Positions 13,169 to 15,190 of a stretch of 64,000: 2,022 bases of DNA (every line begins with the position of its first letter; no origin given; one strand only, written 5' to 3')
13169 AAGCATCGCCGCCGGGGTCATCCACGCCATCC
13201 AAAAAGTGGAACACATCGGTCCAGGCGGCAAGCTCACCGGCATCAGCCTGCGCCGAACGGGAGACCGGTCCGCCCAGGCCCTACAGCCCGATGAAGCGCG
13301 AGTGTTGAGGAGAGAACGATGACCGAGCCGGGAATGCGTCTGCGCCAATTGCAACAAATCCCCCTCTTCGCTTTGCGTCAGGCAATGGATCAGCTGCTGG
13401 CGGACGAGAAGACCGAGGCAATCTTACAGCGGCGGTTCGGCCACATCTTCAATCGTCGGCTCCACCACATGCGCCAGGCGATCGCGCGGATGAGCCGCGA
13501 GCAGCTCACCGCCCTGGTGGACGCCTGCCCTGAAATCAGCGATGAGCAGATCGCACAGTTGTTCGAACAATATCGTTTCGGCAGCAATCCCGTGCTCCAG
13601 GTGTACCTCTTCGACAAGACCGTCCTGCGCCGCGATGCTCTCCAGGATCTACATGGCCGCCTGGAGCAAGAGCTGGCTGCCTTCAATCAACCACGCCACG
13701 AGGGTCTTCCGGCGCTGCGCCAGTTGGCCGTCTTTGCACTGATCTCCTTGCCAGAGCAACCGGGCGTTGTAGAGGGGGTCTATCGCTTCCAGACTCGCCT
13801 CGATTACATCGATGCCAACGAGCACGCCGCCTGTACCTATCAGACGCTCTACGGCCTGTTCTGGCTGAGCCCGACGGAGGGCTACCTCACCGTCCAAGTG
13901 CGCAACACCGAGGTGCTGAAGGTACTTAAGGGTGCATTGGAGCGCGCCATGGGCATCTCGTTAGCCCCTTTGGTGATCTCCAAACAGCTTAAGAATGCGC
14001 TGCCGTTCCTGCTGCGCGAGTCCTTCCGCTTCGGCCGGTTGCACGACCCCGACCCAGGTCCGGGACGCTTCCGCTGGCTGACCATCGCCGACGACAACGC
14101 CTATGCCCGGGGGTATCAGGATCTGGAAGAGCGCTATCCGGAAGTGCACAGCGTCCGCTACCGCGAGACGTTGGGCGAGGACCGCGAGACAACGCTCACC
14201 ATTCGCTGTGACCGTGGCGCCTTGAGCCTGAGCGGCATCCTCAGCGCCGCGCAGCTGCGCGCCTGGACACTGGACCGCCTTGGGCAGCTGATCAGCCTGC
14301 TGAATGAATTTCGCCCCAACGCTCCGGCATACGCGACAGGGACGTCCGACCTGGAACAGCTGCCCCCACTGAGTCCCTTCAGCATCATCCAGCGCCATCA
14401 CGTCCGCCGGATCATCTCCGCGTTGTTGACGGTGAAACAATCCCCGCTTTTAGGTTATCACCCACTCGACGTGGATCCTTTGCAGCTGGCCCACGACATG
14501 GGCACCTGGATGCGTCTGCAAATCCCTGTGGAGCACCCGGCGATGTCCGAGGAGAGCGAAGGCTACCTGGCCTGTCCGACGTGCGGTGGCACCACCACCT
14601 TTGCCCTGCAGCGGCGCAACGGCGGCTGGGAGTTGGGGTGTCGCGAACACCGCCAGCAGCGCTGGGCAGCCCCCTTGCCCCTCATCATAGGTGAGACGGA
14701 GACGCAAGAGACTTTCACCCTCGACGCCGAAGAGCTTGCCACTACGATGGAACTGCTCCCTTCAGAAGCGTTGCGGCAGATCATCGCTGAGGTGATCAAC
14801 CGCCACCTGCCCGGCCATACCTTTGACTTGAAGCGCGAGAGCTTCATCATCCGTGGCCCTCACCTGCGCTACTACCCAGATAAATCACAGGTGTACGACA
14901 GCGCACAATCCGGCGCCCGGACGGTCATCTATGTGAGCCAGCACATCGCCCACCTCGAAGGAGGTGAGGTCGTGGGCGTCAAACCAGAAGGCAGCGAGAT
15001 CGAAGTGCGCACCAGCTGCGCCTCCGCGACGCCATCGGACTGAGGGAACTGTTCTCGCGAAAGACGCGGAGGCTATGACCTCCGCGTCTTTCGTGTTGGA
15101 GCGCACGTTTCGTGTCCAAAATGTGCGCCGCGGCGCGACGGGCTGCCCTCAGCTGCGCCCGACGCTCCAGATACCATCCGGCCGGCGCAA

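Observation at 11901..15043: Two-gene CHAT (caspase-like) protease cassette with a 574-aa partner of no recognisable family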

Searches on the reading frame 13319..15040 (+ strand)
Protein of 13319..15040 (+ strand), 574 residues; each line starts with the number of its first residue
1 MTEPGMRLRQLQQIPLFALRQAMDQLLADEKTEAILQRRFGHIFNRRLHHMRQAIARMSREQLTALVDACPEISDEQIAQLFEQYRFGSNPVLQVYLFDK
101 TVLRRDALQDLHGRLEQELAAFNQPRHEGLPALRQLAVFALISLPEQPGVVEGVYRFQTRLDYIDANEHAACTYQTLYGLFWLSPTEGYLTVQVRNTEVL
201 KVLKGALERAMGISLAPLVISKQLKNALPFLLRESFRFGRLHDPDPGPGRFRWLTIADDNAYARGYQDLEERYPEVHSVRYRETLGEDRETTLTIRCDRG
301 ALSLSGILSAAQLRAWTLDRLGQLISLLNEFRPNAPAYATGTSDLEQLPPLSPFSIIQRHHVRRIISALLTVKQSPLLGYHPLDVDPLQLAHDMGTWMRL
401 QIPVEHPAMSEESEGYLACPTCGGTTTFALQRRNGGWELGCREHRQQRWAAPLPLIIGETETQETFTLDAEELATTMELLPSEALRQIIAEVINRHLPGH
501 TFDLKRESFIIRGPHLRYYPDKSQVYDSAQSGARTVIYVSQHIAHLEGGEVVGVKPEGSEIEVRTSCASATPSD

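Call 5: search_protein_families(library=pfam, proteins=[window:13319-15040:+], max_evalue=1)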
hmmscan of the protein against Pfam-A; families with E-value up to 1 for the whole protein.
window:13319-15040:+ (574 aa): 3 families
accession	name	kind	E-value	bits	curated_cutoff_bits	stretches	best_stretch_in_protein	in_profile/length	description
PF14233.11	DUF4335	-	0.064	13.6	27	1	10-57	115-161/186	Domain of unknown function (DUF4335)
PF12760.12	Zn_ribbon_IS1595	-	0.071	13.5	25.4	0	418-433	20-35/46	Transposase zinc-ribbon domain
PF20512.3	PMI_typeI_hel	-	0.093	13.7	23.4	0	29-85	19-76/88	Phosphomannose isomerase type I, helical insertion domain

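Call 6: search_protein_families(library=padloc, proteins=[window:13319-15040:+], max_evalue=1)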
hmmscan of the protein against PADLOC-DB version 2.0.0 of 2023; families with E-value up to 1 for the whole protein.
window:13319-15040:+ (574 aa): 0 families

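Call 7: search_protein_families(library=ncbifam, proteins=[window:13319-15040:+], max_evalue=1)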
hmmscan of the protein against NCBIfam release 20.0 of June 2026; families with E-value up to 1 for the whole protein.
window:13319-15040:+ (574 aa): 0 families

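Call 8: find_homologous_proteins(query=window:13319-15040:+)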
Query window:13319-15040:+ (574 aa): 59 proteins with E <= 0.001 among 8000 candidates.
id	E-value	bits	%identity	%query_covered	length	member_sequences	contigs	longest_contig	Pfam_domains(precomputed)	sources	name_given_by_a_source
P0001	0.0e+0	1196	91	100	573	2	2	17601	-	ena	-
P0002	0.0e+0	1189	91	100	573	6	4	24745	-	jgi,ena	jgi:hypothetical protein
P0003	0.0e+0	1166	89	100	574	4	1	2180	-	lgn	-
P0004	0.0e+0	1145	87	100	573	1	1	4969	-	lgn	-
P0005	0.0e+0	1104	85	99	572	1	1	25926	-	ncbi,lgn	-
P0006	0.0e+0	1092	85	99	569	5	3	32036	-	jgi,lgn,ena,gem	-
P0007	0.0e+0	1063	82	99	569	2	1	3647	-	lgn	-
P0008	0.0e+0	1063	84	98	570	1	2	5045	-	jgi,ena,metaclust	metaclust:\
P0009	0.0e+0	1011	78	99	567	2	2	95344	-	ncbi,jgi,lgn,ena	-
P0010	7.0e-248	842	66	98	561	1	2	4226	-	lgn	-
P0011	1.6e-242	824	65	98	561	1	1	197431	-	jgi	jgi:hypothetical protein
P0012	2.6e-241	820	65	97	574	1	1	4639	-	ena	-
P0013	3.9e-241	820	64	98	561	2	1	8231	-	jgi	jgi:hypothetical protein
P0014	3.4e-240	817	64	97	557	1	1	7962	-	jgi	jgi:hypothetical protein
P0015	1.5e-239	814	64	97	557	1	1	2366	-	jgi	jgi:hypothetical protein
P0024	7.1e-203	693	57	98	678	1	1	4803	PF19971.5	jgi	jgi:hypothetical protein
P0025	8.4e-193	660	54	99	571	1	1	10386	-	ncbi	-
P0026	1.1e-192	660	52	96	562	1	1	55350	-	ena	-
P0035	3.9e-167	575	49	97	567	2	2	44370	-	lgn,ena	-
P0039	1.5e-152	527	46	97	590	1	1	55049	-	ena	-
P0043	1.6e-146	507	45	98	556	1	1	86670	-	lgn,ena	-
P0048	1.3e-131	458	42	97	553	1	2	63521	-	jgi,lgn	jgi:hypothetical protein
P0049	9.4e-131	455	60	63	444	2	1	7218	PF19971.5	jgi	-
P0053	2.7e-126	441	38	96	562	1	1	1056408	-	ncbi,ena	-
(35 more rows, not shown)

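Call 10: find_encoding_contigs(protein=P0053, flank=8000, max_places=2)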
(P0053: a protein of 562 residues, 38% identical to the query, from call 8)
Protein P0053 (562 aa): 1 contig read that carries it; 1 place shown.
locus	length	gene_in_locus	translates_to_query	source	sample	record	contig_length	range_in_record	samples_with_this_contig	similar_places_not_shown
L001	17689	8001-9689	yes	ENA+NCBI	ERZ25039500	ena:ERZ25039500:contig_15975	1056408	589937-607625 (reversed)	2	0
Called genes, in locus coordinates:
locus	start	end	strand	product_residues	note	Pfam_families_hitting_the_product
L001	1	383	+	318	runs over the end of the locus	PF01933:CofD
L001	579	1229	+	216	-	PF01983:CofC, PF12804:NTP_transf_3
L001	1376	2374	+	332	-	PF00296:Bac_luciferase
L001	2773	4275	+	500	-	PF13231:PMT_2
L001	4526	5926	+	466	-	PF09992:NAGPA (weak)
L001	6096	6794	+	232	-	PF14342:DUF4396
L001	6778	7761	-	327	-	PF00106:adh_short, PF08659:KR, PF13561:adh_short_C2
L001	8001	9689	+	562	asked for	-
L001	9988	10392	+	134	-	-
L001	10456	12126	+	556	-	PF03640:Lipoprotein_15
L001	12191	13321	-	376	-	PF22020:RlmL_1st, PF02926:THUMP (weak), PF01170:UPF0020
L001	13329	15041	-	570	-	PF08497:Radical_SAM_N, PF04055:Radical_SAM (faint), PF11842:DUF3362 (weak)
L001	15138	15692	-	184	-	PF02224:Cytidylate_kin (faint), PF13189:Cytidylate_kin2, PF13238:AAA_18, PF13207:AAA_17 (weak)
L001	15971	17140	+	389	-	PF02771:Acyl-CoA_dh_N, PF02770:Acyl-CoA_dh_M, PF00441:Acyl-CoA_dh_1, PF08028:Acyl-CoA_dh_2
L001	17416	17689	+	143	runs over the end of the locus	-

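Call 11: find_encoding_contigs(protein=P0011, flank=8000, max_places=2)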
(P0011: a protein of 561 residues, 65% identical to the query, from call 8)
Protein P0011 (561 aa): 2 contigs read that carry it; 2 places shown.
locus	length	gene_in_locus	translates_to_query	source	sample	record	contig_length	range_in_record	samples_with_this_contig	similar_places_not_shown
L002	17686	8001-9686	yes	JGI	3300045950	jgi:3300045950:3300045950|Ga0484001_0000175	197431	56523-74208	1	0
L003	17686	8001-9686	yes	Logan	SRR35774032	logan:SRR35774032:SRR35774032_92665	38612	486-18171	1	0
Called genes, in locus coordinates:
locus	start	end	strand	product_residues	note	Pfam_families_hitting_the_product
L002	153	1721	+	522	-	PF01554:MatE (faint), PF03023:MurJ, PF13440:Polysacc_synt_3 (weak)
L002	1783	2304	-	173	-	PF00293:NUDIX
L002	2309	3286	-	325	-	PF01208:URO-D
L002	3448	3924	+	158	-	PF22468:ACT_9 (weak), PF01842:ACT, PF13840:ACT_7, PF22468:ACT_9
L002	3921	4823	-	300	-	PF26791:AAPxQ, PF00092:VWA, PF13519:VWA_2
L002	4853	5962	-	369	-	PF07728:AAA_5 (faint), PF01078:Mg_chelatase (weak), PF17863:AAA_lid_2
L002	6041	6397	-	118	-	PF02277:DBI_PRT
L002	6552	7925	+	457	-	PF12770:CHAT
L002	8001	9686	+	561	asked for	-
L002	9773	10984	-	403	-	PF01321:Creatinase_N, PF00557:Peptidase_M24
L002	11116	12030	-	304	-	PF01522:Polysacc_deac_1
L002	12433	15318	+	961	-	PF00072:Response_reg, PF08448:PAS_4, PF01590:GAF, PF13185:GAF_2, PF13492:GAF_3, PF13426:PAS_9, PF07568:HisKA_2, PF02518:HATPase_c, +5 more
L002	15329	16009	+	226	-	PF00805:Pentapeptide, PF13576:Pentapeptide_3 (faint), PF00805:Pentapeptide, PF13599:Pentapeptide_4 (faint), PF00805:Pentapeptide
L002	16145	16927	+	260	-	PF22599:SecDF_P1_head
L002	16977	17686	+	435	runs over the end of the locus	PF02163:Peptidase_M50, PF13180:PDZ_2, PF17820:PDZ_6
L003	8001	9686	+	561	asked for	-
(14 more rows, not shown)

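Call 12: find_encoding_contigs(protein=P0043, flank=8000, max_places=2)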
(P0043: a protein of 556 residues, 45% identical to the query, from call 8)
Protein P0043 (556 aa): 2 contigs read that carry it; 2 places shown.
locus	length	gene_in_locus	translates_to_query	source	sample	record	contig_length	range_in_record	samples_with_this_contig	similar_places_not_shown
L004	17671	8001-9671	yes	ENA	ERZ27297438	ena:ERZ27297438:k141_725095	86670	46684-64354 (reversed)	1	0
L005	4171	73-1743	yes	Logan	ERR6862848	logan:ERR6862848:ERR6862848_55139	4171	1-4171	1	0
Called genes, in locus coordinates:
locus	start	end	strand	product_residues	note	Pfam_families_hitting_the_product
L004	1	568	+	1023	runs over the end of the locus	PF05231:MASE1, PF00989:PAS (faint), PF08448:PAS_4 (faint), PF13426:PAS_9 (faint), PF08447:PAS_3, PF00990:GGDEF, PF00563:EAL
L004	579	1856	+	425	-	-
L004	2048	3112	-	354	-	PF02805:Ada_Zn_binding, PF00165:HTH_AraC, PF12833:HTH_18, PF02870:Methyltransf_1N (faint), PF01035:DNA_binding_1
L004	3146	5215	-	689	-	PF16927:HisKA_7TM, PF00989:PAS (weak), PF13188:PAS_8 (faint), PF01590:GAF, PF13185:GAF_2 (weak), PF13492:GAF_3, PF00990:GGDEF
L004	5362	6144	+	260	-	PF13489:Methyltransf_23, PF13847:Methyltransf_31 (weak), PF08241:Methyltransf_11, PF08242:Methyltransf_12, PF13649:Methyltransf_25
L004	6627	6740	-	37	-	-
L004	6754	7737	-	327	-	PF00248:Aldo_ket_red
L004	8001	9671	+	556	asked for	-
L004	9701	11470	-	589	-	PF02254:TrkA_N, PF02026:RyR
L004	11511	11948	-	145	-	PF09828:ChrB_C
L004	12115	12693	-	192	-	-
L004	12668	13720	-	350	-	PF01208:URO-D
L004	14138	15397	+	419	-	PF01548:DEDD_Tnp_IS110, PF02371:Transposase_20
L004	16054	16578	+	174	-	PF00583:Acetyltransf_1, PF13673:Acetyltransf_10, PF13508:Acetyltransf_7, PF08445:FR47 (weak)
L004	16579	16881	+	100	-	PF21880:DUF6916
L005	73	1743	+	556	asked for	-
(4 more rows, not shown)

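Call 13: find_encoding_contigs(protein=P0026, flank=6000, max_places=1)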
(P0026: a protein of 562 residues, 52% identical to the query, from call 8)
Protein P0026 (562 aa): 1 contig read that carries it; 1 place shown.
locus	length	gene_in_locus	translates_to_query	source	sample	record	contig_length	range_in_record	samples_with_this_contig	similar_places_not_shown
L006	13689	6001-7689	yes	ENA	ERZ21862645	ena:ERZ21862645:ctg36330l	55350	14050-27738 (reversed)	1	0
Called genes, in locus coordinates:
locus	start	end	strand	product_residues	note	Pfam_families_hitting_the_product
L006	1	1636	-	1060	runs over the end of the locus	PF13906:AA_permease_C, PF00582:Usp, PF04087:DUF389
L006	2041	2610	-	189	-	PF00154:RecA_N, PF21096:RecA_C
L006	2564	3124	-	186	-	PF00154:RecA_N, PF08423:Rad51 (weak), PF06745:ATPase (weak), PF27531:MT3502_N (weak)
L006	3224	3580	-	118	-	-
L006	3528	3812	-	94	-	-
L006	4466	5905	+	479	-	PF12770:CHAT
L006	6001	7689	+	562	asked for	-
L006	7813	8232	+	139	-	PF01894:YjbQ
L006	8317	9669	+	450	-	PF00072:Response_reg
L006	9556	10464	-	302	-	PF08240:ADH_N, PF00107:ADH_zinc_N, PF13602:ADH_zinc_N_2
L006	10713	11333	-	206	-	PF26550:Tricorn_2nd (faint), PF26549:Tricorn_N, PF07676:PD40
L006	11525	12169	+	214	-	-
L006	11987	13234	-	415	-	PF12704:MacB_PCD, PF02687:FtsX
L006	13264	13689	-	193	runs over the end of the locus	PF00005:ABC_tran, PF13304:AAA_21 (weak)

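Call 14: find_encoding_contigs(protein=P0035, flank=6000, max_places=1)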
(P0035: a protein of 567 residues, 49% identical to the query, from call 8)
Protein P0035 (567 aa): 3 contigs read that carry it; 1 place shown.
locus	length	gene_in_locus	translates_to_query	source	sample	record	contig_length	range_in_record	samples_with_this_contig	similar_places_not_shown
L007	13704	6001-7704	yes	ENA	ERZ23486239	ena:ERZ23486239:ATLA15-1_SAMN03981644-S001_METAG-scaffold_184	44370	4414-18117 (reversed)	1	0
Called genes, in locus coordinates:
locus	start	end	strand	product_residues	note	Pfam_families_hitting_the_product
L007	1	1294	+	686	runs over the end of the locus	PF17132:Glyco_hydro_106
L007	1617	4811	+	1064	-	PF13191:AAA_16 (weak), PF24883:NPHP3_N, PF13401:AAA_22 (faint), PF25520:AAA_lid_TANC1 (weak), PF25521:WHD_TANC1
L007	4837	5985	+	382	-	PF13431:TPR_17 (faint), PF13181:TPR_8 (faint), PF13432:TPR_16, PF14559:TPR_19 (weak), PF13424:TPR_12 (weak), PF00515:TPR_1, PF07719:TPR_2 (weak), PF13414:TPR_11, +1 more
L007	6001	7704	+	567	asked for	-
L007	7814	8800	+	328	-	PF12770:CHAT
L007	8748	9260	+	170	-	PF12770:CHAT (weak)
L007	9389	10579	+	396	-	-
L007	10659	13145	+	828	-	PF13191:AAA_16 (weak), PF05729:NACHT (faint), PF24883:NPHP3_N (faint), PF13646:HEAT_2 (faint)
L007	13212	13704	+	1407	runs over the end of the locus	PF13401:AAA_22 (faint), PF24883:NPHP3_N (faint), PF13424:TPR_12 (weak)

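Call 15: find_encoding_contigs(protein=P0039, flank=6000, max_places=1)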
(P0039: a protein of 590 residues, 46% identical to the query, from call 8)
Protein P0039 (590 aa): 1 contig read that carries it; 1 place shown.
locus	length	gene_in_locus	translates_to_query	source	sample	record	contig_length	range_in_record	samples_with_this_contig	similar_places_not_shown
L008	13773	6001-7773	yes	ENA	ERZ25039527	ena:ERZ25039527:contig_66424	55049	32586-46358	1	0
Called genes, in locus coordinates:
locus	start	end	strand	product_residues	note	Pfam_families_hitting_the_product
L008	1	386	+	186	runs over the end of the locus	PF01609:DDE_Tnp_1, PF13586:DDE_Tnp_1_2 (weak)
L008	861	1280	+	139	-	PF12770:CHAT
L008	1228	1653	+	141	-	-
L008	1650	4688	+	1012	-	PF13191:AAA_16 (weak), PF24883:NPHP3_N (weak)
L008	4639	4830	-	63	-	-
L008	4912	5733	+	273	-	PF01223:Endonuclease_NS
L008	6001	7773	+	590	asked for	-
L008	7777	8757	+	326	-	PF13240:Zn_Ribbon_1 (faint)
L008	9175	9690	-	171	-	-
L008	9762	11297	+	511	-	PF17908:APAF1_C, PF25174:Beta-prop_THOC3 (weak), PF00400:WD40 (faint), PF24807:WD40_CDC20-Fz (faint), PF23381:Beta-prop_IFT122_1st (weak)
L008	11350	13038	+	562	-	PF23409:Beta-prop_EML (faint), PF23410:Beta-prop_VPS8 (weak), PF23756:Beta-prop_HPS5 (faint), PF23381:Beta-prop_IFT122_1st (weak), PF23381:Beta-prop_IFT122_1st (weak), PF23414:Beta-prop_EML_2 (weak), PF25173:Beta-prop_WDR3_1st (weak), PF25174:Beta-prop_THOC3 (weak), +8 more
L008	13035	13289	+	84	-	PF13191:AAA_16 (weak)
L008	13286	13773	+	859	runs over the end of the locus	PF24883:NPHP3_N (faint)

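Call 16: find_encoding_contigs(protein=P0048, flank=6000, max_places=1)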
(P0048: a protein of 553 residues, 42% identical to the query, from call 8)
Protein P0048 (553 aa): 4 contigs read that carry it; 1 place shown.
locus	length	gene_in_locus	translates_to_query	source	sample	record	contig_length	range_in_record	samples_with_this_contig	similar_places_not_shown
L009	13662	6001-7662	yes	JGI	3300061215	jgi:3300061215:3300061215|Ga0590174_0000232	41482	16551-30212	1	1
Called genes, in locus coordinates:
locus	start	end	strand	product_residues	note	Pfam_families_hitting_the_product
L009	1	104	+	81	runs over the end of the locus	-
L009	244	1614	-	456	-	PF21349:RUBY_RBDX, PF01134:GIDA (faint), PF01266:DAO (faint), PF07992:Pyr_redox_2, PF13450:NAD_binding_8 (faint), PF13738:Pyr_redox_3 (weak), PF00070:Pyr_redox, PF18267:Rubredoxin_C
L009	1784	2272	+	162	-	-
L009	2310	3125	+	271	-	PF00656:Peptidase_C14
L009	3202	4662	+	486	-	PF12770:CHAT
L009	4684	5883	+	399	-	-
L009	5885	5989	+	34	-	-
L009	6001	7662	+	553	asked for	-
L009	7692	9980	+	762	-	PF20703:nSTAND1, PF13181:TPR_8 (faint), PF13431:TPR_17 (faint), PF14559:TPR_19 (faint), PF00515:TPR_1, PF07719:TPR_2 (weak), PF13414:TPR_11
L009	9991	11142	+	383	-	PF12770:CHAT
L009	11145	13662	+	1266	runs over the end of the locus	PF20703:nSTAND1, PF00400:WD40, PF23381:Beta-prop_IFT122_1st, PF23414:Beta-prop_EML_2, PF24796:WDR55, PF24807:WD40_CDC20-Fz, PF24817:WD40_WDHD1_1st, PF25172:Beta-prop_WDR3_2nd, +155 more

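Call 17: search_protein_representatives(protein=window:13319-15040:+)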
Query: 574 residues. Proteins with E-value up to 0.001 (for the whole library): 130; up to 1e-10: 73; up to 1e-30: 40. The best 130 are listed.
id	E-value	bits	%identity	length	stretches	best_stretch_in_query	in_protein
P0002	0.0e+00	1189.2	91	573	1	1-574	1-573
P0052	3.0e-127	442.0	43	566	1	5-525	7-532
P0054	9.4e-121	420.5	39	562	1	6-554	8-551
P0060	1.2e-120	420.1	40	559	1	1-557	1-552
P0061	1.8e-120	419.6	38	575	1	7-529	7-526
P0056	1.7e-114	399.8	39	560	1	9-529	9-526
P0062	1.2e-111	390.4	39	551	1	1-528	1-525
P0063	7.2e-111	387.9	41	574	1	7-554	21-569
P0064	5.5e-107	375.1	37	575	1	2-523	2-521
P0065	5.4e-101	355.3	38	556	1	9-557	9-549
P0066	5.9e-96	338.7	42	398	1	2-399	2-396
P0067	2.7e-92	326.6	35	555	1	8-522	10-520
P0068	3.4e-87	309.7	33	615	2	149-526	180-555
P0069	2.5e-86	306.9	33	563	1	2-535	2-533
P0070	3.5e-83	296.5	32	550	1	8-527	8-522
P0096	3.0e-24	102.0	26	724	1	16-521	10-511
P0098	4.1e-22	94.9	24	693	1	26-522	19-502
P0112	2.6e-14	69.1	23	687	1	26-498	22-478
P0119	4.9e-12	61.6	27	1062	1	61-379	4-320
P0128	6.2e-11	58.0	26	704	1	62-519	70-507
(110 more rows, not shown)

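Call 18: search_protein_families(library=pfam, proteins=[P0024, P0049], max_evalue=0.1)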
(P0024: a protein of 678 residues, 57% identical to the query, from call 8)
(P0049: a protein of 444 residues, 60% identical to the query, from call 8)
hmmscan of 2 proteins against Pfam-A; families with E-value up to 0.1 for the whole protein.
P0024 (678 aa): 1 family
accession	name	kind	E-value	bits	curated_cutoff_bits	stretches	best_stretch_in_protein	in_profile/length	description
PF19971.4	TCAD2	-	4.9e-26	91.2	27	1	587-674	1-88/90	Ternary complex associated domain 2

P0049 (444 aa): 1 family
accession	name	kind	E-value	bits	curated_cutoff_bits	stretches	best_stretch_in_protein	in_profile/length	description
PF19971.4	TCAD2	-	1e-15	58.2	27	1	383-435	1-53/90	Ternary complex associated domain 2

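Call 21: search_protein_families(library=pfam, alignment_id=A1, max_evalue=0.01)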
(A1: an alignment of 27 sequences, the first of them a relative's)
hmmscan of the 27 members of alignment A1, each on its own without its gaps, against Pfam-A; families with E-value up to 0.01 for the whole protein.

A. member 1, P0096 (724 aa): 0 families

B. families by the number of members that match (of 27 scanned): 15 families
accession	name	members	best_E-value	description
PF08271.17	Zn_Ribbon_TF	2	0.0024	TFIIB zinc-binding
PF17803.7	Cadherin_4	1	1.4e-113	Bacterial cadherin-like domain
PF17963.7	Big_9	1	7.1e-83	Bacterial Ig domain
PF12770.12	CHAT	1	1.4e-31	CHAT domain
PF00028.23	Cadherin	1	2.5e-18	Cadherin domain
PF17892.7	Cadherin_5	1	2.6e-18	Cadherin-like domain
PF04908.21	SH3BGR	1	1.8e-13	SH3-binding, glutamic acid-rich protein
PF16184.11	Cadherin_3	1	3.9e-11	Cadherin-like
PF00706.22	Toxin_4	1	8.9e-10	Anenome neurotoxin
PF01364.23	Peptidase_C25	1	0.00019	Peptidase family C25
PF03776.19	MinE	1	0.0011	Septum formation topological specificity factor MinE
PF21446.3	Gp34_trimer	1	0.0037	Long-tail fiber proximal subunit, C-terminal, trimerization domain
PF08792.16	A2L_zn_ribbon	1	0.0038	A2L zinc ribbon domain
PF11781.13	Zn_ribbon_RRN7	1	0.0055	Zinc-finger of RNA-polymerase I-specific TFIIB, Rrn7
PF15460.11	SAS4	1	0.0087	Something about silencing, SAS, complex subunit 4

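Call 29: find_encoding_contigs(protein=P0024, flank=6000, max_places=1)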
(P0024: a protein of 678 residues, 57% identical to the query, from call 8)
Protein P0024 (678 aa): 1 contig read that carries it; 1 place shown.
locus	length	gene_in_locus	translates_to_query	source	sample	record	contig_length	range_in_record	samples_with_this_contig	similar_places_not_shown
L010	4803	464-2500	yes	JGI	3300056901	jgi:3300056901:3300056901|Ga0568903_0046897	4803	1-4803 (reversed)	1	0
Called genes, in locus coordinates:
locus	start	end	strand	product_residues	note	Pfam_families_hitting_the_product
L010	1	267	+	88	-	?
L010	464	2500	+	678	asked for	PF19971:TCAD2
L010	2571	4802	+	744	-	?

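Call 34: predict_structure(alignment_id=A2)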
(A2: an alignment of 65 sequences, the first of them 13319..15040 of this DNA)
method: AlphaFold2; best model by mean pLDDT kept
length: 574 residues; sequences in the alignment: 65
mean_pLDDT: 86.6   pTM: 0.83
mean pLDDT of the five models: 86.6, 84.8, 84.8, 83.8, 83.6
residues with pLDDT >= 90: 360; 70-90: 140; 50-70: 59; < 50: 15
segments of 3 or more residues with pLDDT < 50: 567-574
pLDDT, mean of each block of 10 residues (from residue 1): 76 90 94 94 91 91 94 94 88 94 90 96 82 93 92 94 88 89 96 92 96 93 94 96 84 90 91 93 93 94 93 93 92 61 78 96 94 87 93 97 73 78 90 93 83 80 83 93 97 93 93 94 57 57 58 53 50 40
secondary structure, 60 per line:
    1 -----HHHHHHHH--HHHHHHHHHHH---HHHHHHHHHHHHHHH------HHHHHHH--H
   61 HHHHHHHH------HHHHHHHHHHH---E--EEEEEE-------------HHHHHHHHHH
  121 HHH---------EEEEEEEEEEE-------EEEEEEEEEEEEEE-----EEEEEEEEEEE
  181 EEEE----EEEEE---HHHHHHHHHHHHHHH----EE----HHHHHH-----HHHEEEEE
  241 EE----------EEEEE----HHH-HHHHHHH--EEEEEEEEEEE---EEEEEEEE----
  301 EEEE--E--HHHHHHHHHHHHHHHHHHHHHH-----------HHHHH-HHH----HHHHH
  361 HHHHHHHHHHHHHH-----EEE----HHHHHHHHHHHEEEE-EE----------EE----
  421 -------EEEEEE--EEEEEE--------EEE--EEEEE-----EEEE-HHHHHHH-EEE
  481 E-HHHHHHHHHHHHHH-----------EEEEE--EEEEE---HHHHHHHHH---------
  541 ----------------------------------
elements in order: H6-13 H16-26 H30-44 H51-57 H60-68 H75-85 E92-97 H111-123 E133-143 E151-164 E170-184 E189-193 H197-211 H222-227 E236-242 E253-257 H266-272 E275-285 E289-296 E301-304 H310-331 H343-347 H356-374 E380-382 H387-397 E398-401 E428-433 E436-441 E450-452 E455-459 E465-468 H470-476 E478-481 H483-496 E508-512 E515-519 H523-531
